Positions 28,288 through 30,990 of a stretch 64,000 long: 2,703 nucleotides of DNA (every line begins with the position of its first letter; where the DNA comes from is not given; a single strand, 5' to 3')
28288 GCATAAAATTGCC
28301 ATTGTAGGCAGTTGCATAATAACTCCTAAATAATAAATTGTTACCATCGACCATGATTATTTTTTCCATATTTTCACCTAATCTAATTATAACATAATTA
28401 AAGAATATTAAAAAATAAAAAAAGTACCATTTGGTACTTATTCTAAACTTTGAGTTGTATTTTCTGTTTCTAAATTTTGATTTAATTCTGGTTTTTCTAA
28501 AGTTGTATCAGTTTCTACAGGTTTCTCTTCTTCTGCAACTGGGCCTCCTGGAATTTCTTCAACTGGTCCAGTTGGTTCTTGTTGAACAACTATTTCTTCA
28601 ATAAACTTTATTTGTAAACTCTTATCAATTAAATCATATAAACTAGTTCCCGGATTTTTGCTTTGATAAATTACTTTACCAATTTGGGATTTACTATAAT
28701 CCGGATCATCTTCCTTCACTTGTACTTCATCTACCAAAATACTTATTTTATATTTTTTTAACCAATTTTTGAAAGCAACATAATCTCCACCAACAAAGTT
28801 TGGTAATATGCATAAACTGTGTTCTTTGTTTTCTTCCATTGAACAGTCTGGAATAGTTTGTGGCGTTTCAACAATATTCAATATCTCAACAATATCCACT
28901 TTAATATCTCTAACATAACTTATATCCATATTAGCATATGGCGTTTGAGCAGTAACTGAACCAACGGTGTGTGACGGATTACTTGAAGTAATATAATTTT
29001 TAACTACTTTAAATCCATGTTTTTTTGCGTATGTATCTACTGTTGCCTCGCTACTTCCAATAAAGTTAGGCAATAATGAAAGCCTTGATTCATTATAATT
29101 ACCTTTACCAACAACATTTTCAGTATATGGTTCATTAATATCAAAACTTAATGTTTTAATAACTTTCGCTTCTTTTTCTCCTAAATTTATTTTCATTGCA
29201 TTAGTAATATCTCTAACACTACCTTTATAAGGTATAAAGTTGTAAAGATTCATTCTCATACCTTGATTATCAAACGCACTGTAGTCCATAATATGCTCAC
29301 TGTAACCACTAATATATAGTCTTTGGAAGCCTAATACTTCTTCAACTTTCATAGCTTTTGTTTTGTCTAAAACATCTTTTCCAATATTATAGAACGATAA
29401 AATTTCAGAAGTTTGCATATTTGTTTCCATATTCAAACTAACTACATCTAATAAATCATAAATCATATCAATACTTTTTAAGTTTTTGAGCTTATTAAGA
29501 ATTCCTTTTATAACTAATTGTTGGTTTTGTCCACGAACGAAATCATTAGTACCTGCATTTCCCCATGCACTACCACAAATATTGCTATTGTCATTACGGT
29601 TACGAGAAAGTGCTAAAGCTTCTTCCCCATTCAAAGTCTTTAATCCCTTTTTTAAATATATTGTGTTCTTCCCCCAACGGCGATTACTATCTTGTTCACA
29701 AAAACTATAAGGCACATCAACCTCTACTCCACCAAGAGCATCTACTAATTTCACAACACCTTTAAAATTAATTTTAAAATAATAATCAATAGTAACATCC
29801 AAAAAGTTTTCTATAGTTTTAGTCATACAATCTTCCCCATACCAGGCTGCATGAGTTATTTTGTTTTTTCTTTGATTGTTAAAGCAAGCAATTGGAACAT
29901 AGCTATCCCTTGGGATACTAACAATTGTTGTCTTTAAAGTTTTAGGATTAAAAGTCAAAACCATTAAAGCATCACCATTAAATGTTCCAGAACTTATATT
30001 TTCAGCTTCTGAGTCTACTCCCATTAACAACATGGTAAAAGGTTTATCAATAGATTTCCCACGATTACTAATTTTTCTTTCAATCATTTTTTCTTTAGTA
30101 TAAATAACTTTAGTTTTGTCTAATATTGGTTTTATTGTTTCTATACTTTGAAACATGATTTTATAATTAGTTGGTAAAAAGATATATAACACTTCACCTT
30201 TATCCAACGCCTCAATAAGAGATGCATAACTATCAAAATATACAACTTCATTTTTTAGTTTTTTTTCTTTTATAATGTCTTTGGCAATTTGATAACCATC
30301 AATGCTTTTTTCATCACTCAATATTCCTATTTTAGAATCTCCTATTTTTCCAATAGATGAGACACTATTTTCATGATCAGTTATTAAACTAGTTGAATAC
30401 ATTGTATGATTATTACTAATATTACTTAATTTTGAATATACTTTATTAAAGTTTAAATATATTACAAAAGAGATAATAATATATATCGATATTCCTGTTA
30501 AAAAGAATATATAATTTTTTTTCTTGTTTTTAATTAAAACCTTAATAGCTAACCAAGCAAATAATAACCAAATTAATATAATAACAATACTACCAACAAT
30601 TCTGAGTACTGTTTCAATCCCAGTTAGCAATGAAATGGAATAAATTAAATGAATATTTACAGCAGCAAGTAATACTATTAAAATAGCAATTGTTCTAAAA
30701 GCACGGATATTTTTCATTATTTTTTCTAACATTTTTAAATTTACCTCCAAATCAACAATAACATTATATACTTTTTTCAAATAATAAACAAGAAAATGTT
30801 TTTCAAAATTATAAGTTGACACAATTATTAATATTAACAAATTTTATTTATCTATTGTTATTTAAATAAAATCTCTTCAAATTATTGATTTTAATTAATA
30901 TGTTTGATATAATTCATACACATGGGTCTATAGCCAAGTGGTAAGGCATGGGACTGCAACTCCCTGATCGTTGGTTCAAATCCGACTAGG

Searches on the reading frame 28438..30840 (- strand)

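Call 47: search_protein_families(library=pfam, proteins=[window:28438-30840:-], max_evalue=0.001)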
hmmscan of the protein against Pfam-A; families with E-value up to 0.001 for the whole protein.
window:28438-30840:- (800 aa): 2 families
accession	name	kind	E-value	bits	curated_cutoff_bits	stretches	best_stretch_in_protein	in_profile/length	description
PF03816.19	LytR_cpsA_psr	-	1.1e-39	136.4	24.6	1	289-452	2-149/150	LytR_cpsA_psr family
PF03793.24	PASTA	-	2.6e-07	30.9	23.2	1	590-641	3-53/64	PASTA domain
